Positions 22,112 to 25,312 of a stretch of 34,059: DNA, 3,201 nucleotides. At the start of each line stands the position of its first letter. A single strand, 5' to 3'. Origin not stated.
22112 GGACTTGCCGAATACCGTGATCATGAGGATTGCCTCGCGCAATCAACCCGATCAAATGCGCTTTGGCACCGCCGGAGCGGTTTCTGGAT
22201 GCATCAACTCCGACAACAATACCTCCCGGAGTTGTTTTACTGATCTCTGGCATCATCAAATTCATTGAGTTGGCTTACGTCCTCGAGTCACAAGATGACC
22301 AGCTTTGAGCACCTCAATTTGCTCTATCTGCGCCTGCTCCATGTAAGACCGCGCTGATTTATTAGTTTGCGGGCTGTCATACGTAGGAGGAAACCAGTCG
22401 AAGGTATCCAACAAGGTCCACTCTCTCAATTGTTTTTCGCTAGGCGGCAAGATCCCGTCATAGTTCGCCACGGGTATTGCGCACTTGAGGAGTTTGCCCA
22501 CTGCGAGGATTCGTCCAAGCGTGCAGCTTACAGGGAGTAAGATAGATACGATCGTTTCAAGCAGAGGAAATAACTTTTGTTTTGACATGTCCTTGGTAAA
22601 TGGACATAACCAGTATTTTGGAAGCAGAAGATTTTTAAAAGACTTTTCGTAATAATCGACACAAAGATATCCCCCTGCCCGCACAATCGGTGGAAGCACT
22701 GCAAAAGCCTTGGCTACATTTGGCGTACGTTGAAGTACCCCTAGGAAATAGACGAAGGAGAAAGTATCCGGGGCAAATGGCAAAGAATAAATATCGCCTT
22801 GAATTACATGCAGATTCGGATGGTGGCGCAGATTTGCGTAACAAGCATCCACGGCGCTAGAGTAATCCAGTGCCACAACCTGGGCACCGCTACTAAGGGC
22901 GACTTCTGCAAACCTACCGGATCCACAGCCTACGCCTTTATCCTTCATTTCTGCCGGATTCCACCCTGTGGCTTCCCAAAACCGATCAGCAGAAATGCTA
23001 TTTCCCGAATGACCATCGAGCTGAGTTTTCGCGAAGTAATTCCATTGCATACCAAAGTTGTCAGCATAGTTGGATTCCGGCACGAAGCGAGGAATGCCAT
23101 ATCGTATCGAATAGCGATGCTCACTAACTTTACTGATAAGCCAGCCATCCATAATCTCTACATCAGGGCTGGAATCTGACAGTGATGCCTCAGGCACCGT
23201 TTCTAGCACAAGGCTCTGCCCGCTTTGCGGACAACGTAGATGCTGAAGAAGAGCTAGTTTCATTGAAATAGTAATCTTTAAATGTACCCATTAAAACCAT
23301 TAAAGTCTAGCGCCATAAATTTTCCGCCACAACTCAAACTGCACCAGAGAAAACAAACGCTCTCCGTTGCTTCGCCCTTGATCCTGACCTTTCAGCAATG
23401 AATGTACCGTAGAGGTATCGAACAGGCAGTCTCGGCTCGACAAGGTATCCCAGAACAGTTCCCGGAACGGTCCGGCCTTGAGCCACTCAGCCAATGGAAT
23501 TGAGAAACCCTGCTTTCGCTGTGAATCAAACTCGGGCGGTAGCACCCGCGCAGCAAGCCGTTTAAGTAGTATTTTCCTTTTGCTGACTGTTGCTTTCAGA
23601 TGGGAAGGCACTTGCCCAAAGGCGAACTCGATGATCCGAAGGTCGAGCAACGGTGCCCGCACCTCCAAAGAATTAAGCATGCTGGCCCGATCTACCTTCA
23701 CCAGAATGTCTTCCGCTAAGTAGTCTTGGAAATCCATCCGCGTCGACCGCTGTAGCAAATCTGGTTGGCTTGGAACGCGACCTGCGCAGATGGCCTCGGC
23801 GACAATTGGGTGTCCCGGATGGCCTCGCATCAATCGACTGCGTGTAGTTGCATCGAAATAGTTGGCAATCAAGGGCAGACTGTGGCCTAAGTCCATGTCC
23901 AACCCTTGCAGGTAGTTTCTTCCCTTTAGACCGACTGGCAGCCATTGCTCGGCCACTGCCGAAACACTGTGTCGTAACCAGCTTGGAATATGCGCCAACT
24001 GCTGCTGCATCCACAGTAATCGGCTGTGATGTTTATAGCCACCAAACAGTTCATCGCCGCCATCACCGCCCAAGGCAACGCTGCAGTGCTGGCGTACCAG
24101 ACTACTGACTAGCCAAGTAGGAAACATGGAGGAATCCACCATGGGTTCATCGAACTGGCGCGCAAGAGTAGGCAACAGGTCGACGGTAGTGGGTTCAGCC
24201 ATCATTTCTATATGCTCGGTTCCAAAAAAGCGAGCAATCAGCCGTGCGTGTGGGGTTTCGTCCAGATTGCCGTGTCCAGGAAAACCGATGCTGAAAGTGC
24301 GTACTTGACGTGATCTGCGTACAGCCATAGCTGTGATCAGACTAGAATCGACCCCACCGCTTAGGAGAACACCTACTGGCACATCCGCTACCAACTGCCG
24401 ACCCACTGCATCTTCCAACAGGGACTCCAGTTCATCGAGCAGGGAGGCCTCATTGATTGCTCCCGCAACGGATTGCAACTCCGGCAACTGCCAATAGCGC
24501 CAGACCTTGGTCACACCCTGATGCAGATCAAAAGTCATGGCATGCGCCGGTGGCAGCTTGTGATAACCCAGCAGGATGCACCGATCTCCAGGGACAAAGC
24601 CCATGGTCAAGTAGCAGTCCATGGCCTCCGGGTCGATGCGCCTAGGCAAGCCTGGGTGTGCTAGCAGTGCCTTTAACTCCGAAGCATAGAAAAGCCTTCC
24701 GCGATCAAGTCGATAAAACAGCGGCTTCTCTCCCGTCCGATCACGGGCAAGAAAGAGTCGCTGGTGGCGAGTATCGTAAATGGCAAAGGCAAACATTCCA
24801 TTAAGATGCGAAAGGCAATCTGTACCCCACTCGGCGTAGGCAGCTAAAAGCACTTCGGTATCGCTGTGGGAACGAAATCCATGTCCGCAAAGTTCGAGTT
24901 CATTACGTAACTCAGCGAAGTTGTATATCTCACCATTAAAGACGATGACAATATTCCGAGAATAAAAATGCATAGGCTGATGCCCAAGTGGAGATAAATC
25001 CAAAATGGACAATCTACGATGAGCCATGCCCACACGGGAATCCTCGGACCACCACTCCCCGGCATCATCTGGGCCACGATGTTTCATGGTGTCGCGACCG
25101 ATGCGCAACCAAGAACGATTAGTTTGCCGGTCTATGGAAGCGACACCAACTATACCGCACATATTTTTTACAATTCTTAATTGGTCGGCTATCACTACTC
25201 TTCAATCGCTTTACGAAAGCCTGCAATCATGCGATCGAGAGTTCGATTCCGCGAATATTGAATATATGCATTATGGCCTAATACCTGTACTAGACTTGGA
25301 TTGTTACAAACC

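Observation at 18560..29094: Three separate amidotransferase systems plus three methyltransferases in one glycan locus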

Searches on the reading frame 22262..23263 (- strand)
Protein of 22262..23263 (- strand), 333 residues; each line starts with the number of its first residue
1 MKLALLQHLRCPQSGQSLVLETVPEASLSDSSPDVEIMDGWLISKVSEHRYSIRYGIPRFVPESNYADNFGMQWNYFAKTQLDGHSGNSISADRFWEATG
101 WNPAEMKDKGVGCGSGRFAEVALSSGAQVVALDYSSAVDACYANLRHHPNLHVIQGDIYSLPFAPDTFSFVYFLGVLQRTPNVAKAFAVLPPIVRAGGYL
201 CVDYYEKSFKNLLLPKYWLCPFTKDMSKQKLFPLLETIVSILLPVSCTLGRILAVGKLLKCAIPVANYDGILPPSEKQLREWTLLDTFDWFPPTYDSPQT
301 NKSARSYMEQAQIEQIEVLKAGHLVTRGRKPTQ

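Call 3: search_protein_families(library=pfam, proteins=[window:22262-23263:-])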
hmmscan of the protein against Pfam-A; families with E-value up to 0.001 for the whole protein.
window:22262-23263:- (333 aa): 5 families
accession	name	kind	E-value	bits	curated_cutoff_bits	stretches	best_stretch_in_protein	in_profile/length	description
PF08241.18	Methyltransf_11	-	7.1e-14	52.7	21.2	1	111-201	3-94/95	Methyltransferase domain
PF13649.12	Methyltransf_25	-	1.6e-10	42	27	1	111-198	4-97/97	Methyltransferase domain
PF13489.12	Methyltransf_23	-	4.1e-07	30.3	27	1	111-222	29-136/164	Methyltransferase domain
PF08242.18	Methyltransf_12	-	9.1e-07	30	30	1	111-200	3-98/98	Methyltransferase domain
PF13847.12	Methyltransf_31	-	9.1e-07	29.1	27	1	111-206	10-113/145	Methyltransferase domain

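Call 4: search_protein_families(library=ncbifam, proteins=[window:22262-23263:-])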
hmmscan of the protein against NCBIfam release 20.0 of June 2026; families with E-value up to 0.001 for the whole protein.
window:22262-23263:- (333 aa): 5 families
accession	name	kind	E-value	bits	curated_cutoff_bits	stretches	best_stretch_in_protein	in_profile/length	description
NF007610.0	PRK10258.1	equivalog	3.8e-07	29.7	342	1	111-201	49-137/251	malonyl-ACP O-methyltransferase BioC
NF045667.1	MTase_DVU1556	equivalog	6.8e-07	29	155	1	111-203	29-121/213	DVU_1556 family methyltransferase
NF038101.1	Trm112_arch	equivalog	7.8e-06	26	77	1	1-63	1-56/59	methytransferase partner Trm112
TIGR02072.1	BioC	equivalog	2.1e-05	24.5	184.95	1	111-202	41-132/244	malonyl-ACP O-methyltransferase BioC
NF001241.0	PRK00216.1-2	equivalog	3.1e-05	23.7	327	1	119-206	66-151/231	demethylmenaquinone methyltransferase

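Call 61: search_solved_structures(query=window:22262-23263:-, max_evalue=0.001)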
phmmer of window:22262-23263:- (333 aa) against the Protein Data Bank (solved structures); distinct sequences matched with E-value up to 0.001: 2.
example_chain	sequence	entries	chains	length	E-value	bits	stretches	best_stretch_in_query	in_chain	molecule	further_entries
3l8d_A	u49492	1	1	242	2.1e-07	33.4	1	71-203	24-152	Methyltransferase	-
2p8j_A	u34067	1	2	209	0.00037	22.7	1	147-205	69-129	S-adenosylmethionine-dependent methyltransferase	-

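Call 65: search_protein_representatives(protein=window:22262-23263:-)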
Query: 333 residues. Proteins with E-value up to 0.001 (for the whole library): 4033; up to 1e-10: 1624; up to 1e-30: 313. The best 150 are listed.
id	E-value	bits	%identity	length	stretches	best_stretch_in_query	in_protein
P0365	1.7e-96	339.5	51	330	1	6-330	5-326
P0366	1.3e-94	333.4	51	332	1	2-330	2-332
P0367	1.2e-93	330.1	53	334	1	34-330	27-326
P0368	4.1e-89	315.2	49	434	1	8-332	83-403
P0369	3.6e-81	289.1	45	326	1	2-328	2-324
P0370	5.1e-81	288.6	46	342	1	4-330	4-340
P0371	1.7e-80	286.9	48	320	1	40-331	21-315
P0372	5.6e-73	262.2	44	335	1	3-329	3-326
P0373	2.2e-71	256.9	46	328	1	49-321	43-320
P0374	1.5e-70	254.2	62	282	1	1-216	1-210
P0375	4.3e-68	246.1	42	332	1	1-321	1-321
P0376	4.6e-68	246.1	43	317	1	21-328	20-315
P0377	8.5e-67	241.9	57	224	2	139-245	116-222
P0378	1.6e-66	241.0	42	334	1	28-331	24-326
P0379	3.3e-65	236.7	49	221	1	111-331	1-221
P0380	7.2e-65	235.5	45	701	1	53-331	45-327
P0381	1.6e-62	227.9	41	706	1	2-312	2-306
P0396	8.5e-58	212.3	40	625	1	49-328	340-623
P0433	1.2e-52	195.3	40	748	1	1-319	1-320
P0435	2.1e-52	194.6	36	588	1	2-318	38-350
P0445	4.8e-51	190.1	40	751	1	50-321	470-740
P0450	4.1e-50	187.0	38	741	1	36-327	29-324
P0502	2.7e-43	164.6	43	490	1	36-252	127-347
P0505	3.5e-43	164.2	35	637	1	51-314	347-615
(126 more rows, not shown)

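Call 66: search_protein_families(library=pfam, proteins=[P0380, P0381, P0396, P0433, P0445, P0450, P0435, P0505, P0368, P0502], max_evalue=0.00001)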
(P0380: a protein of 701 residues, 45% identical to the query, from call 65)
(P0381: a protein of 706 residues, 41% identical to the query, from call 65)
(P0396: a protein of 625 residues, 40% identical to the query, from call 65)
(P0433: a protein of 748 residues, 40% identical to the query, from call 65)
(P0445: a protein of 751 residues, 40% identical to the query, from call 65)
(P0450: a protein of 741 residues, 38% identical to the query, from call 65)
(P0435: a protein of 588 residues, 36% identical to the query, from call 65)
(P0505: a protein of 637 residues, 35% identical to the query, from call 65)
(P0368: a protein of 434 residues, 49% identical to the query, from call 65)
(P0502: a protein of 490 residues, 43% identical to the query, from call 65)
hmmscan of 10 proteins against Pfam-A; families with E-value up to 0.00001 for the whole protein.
P0380 (701 aa): 8 families
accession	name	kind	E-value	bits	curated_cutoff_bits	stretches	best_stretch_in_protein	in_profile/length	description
PF00534.26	Glycos_transf_1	-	2.1e-33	115.7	26.4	1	510-677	5-171/172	Glycosyl transferases group 1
PF13692.12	Glyco_trans_1_4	-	1.6e-21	77.5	27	1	523-664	4-142/142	Glycosyl transferases group 1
PF08241.18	Methyltransf_11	-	3.4e-20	72.9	21.2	1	104-197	1-95/95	Methyltransferase domain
PF13649.12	Methyltransf_25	-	4.9e-15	56.4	27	1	103-193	1-97/97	Methyltransferase domain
PF13847.12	Methyltransf_31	-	9.2e-14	51.8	27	1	99-201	3-113/145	Methyltransferase domain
PF08242.18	Methyltransf_12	-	2.5e-13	51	30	1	104-195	1-98/98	Methyltransferase domain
PF13489.12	Methyltransf_23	-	1.1e-11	45.2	27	1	93-213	16-124/164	Methyltransferase domain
PF08003.17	Methyltransf_9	-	4.6e-07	29.6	23.8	1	84-198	100-218/315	Protein of unknown function (DUF1698)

P0381 (706 aa): 12 families
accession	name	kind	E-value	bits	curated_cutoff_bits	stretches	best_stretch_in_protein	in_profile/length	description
PF00534.26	Glycos_transf_1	-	3.2e-36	124.9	26.4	1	518-678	13-169/172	Glycosyl transferases group 1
PF13692.12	Glyco_trans_1_4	-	1.5e-32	113.3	27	1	523-667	4-142/142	Glycosyl transferases group 1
PF08241.18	Methyltransf_11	-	2.2e-23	83.1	21.2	1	103-194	1-93/95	Methyltransferase domain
PF13649.12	Methyltransf_25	-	1.6e-19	70.8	27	1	103-192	2-97/97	Methyltransferase domain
PF08242.18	Methyltransf_12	-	6.6e-17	62.5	30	1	103-193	1-97/98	Methyltransferase domain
PF13489.12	Methyltransf_23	-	7.3e-16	58.8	27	1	68-194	3-114/164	Methyltransferase domain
PF13847.12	Methyltransf_31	-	1e-15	58.1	27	1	99-194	4-107/145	Methyltransferase domain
PF13524.12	Glyco_trans_1_2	-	1.6e-10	41.5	25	1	546-695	9-142/144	Glycosyl transferase-like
PF08003.17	Methyltransf_9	-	1.7e-08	34.3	23.8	1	96-194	113-215/315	Protein of unknown function (DUF1698)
PF20706.3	GT4-conflict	-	5.5e-08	32.6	26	1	463-694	139-384/385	Family 4 Glycosyltransferase in conflict systems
PF01209.24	Ubie_methyltran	-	3.6e-07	30.2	20.1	1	95-211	44-166/233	ubiE/COQ5 methyltransferase family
PF03966.22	Trm112p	-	6e-06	26.5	22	1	5-49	4-40/40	Trm112p-like protein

P0396 (625 aa): 7 families
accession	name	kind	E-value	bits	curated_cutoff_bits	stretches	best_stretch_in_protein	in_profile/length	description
PF08241.18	Methyltransf_11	-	4.2e-14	53.4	21.2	1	403-496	1-95/95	Methyltransferase domain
PF00534.26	Glycos_transf_1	-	1.8e-11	44.3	26.4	1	75-237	5-171/172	Glycosyl transferases group 1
PF13847.12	Methyltransf_31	-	7.9e-11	42.3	27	1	400-521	5-124/145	Methyltransferase domain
PF13649.12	Methyltransf_25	-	5e-10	40.4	27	1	402-492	1-97/97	Methyltransferase domain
PF13692.12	Glyco_trans_1_4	-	4.9e-09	37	27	1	88-223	4-141/142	Glycosyl transferases group 1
PF08242.18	Methyltransf_12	-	4.3e-06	27.8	30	1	403-494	1-98/98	Methyltransferase domain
PF13489.12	Methyltransf_23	-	7.3e-06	26.2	27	0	399-505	23-125/164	Methyltransferase domain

P0433 (748 aa): 10 families
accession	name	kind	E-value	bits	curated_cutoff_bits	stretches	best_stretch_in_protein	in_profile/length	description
PF00534.26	Glycos_transf_1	-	3.9e-32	111.6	26.4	1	537-715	2-169/172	Glycosyl transferases group 1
PF13439.12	Glyco_transf_4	-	2e-25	90.2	28.5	1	353-529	2-170/170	Glycosyltransferase Family 4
PF13692.12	Glyco_trans_1_4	-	3.2e-22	79.8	27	1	551-704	2-142/142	Glycosyl transferases group 1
PF13579.12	Glyco_trans_4_4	-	3.8e-18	66.7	29.7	1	353-524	1-158/158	Glycosyl transferase 4-like domain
PF08241.18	Methyltransf_11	-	8.8e-18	65.2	21.2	1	104-197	1-95/95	Methyltransferase domain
PF13649.12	Methyltransf_25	-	4.4e-13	50.2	27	1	103-193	1-97/97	Methyltransferase domain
PF13847.12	Methyltransf_31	-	5.5e-11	42.8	27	1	99-207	3-119/145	Methyltransferase domain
PF13489.12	Methyltransf_23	-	1.4e-10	41.6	27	1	94-208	17-127/164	Methyltransferase domain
PF08242.18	Methyltransf_12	-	5.2e-09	37.2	30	1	104-194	1-97/98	Methyltransferase domain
PF03966.22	Trm112p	-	3e-07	30.7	22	1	4-49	3-40/40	Trm112p-like protein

P0445 (751 aa): 7 families
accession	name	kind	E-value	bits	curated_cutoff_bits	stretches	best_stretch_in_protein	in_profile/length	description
PF08241.18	Methyltransf_11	-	6.7e-16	59.2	21.2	1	531-624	1-95/95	Methyltransferase domain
PF13489.12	Methyltransf_23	-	3.5e-15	56.6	27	1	522-654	18-151/164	Methyltransferase domain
PF13649.12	Methyltransf_25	-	3.8e-13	50.4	27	1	530-620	1-97/97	Methyltransferase domain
PF13579.12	Glyco_trans_4_4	-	4.1e-12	47.1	29.7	1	22-194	7-146/158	Glycosyl transferase 4-like domain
PF13439.12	Glyco_transf_4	-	3.4e-11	43.9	28.5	1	20-212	6-169/170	Glycosyltransferase Family 4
PF08242.18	Methyltransf_12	-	4.1e-11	43.9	30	1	531-621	1-97/98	Methyltransferase domain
PF13847.12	Methyltransf_31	-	1.9e-09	37.8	27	1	527-628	4-113/145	Methyltransferase domain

P0450 (741 aa): 8 families
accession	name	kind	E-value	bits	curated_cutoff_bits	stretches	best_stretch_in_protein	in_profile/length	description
PF13692.12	Glyco_trans_1_4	-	4.9e-24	85.6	27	1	530-658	1-118/142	Glycosyl transferases group 1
PF00534.26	Glycos_transf_1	-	3.2e-23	82.6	26.4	1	529-657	14-133/172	Glycosyl transferases group 1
PF08241.18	Methyltransf_11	-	3.3e-19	69.8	21.2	1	103-194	1-93/95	Methyltransferase domain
PF13649.12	Methyltransf_25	-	4.8e-16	59.7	27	1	103-192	2-97/97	Methyltransferase domain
PF08242.18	Methyltransf_12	-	1.1e-14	55.4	30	1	103-194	1-98/98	Methyltransferase domain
PF13847.12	Methyltransf_31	-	1.3e-10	41.6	27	1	103-194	8-107/145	Methyltransferase domain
PF13439.12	Glyco_transf_4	-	1.3e-09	38.7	28.5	1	351-511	2-169/170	Glycosyltransferase Family 4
PF13489.12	Methyltransf_23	-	8.9e-09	35.7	27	1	98-192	22-112/164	Methyltransferase domain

P0435 (588 aa): 6 families
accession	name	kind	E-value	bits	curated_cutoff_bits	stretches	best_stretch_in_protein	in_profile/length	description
PF02397.22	Bac_transf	-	2.8e-62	209.9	27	1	391-565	1-178/179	Bacterial sugar transferase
PF08241.18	Methyltransf_11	-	7.5e-14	52.6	21.2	1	142-232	2-93/95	Methyltransferase domain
PF13649.12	Methyltransf_25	-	3.5e-10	40.9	27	1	140-229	1-96/97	Methyltransferase domain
PF13847.12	Methyltransf_31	-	1.7e-09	38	27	1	137-234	4-109/145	Methyltransferase domain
PF13489.12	Methyltransf_23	-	3e-09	37.3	27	1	132-254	18-138/164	Methyltransferase domain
PF08242.18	Methyltransf_12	-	4e-07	31.1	30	1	141-231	1-97/98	Methyltransferase domain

P0505 (637 aa): 9 families
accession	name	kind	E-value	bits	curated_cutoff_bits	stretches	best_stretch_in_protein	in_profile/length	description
PF00535.33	Glycos_transf_2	-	6.6e-33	114.4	23.3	1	8-132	1-128/168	Glycosyl transferase family 2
PF08241.18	Methyltransf_11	-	9.8e-20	71.4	21.2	1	408-502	1-95/95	Methyltransferase domain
PF13847.12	Methyltransf_31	-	2.2e-16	60.3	27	1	403-531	3-126/145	Methyltransferase domain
PF13649.12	Methyltransf_25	-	2.3e-15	57.5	27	1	407-498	1-97/97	Methyltransferase domain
PF10111.15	Glyco_tranf_2_2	-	8.4e-15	55.4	27.3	1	8-105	1-104/276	Glycosyltransferase like family 2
PF08242.18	Methyltransf_12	-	7e-12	46.4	30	1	408-500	1-98/98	Methyltransferase domain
PF13641.12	Glyco_tranf_2_3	-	1.1e-10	42.3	27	1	7-187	3-196/230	Glycosyltransferase like family 2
PF13489.12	Methyltransf_23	-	1e-09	38.7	27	1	401-508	20-122/164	Methyltransferase domain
PF08003.17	Methyltransf_9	-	2.8e-06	27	23.8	1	400-503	112-218/315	Protein of unknown function (DUF1698)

P0368 (434 aa): 5 families
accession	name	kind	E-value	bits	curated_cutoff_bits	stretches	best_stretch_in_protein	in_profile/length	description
PF08241.18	Methyltransf_11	-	1.2e-20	74.3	21.2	1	180-272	1-94/95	Methyltransferase domain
PF13649.12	Methyltransf_25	-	1e-16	61.8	27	1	179-269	1-97/97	Methyltransferase domain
PF08242.18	Methyltransf_12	-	5.3e-14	53.2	30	1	180-271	1-98/98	Methyltransferase domain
PF13489.12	Methyltransf_23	-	6.4e-12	46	27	1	174-284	21-130/164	Methyltransferase domain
PF13847.12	Methyltransf_31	-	9.4e-11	42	27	1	178-274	6-110/145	Methyltransferase domain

P0502 (490 aa): 6 families
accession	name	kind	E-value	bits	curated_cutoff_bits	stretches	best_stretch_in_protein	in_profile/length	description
PF08241.18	Methyltransf_11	-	1e-30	106.6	21.2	2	202-295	1-95/95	Methyltransferase domain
PF13649.12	Methyltransf_25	-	4.4e-22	79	27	1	201-291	1-97/97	Methyltransferase domain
PF13847.12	Methyltransf_31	-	1.1e-17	64.5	27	1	198-299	4-113/145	Methyltransferase domain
PF08242.18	Methyltransf_12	-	1.3e-15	58.3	30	1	202-293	1-98/98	Methyltransferase domain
PF13489.12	Methyltransf_23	-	3.5e-12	46.8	27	1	193-316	18-137/164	Methyltransferase domain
PF01209.24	Ubie_methyltran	-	1.4e-06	28.2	20.1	0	10-69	92-150/233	ubiE/COQ5 methyltransferase family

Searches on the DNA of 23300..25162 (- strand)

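Call 45: search_dna_similar(query=window:23300-25162:-, collection=ecoli_genomes, mode=distant, max_rows=10, max_evalue=0.01)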
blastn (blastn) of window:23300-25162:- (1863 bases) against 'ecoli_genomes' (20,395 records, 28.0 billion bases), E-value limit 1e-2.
No match.
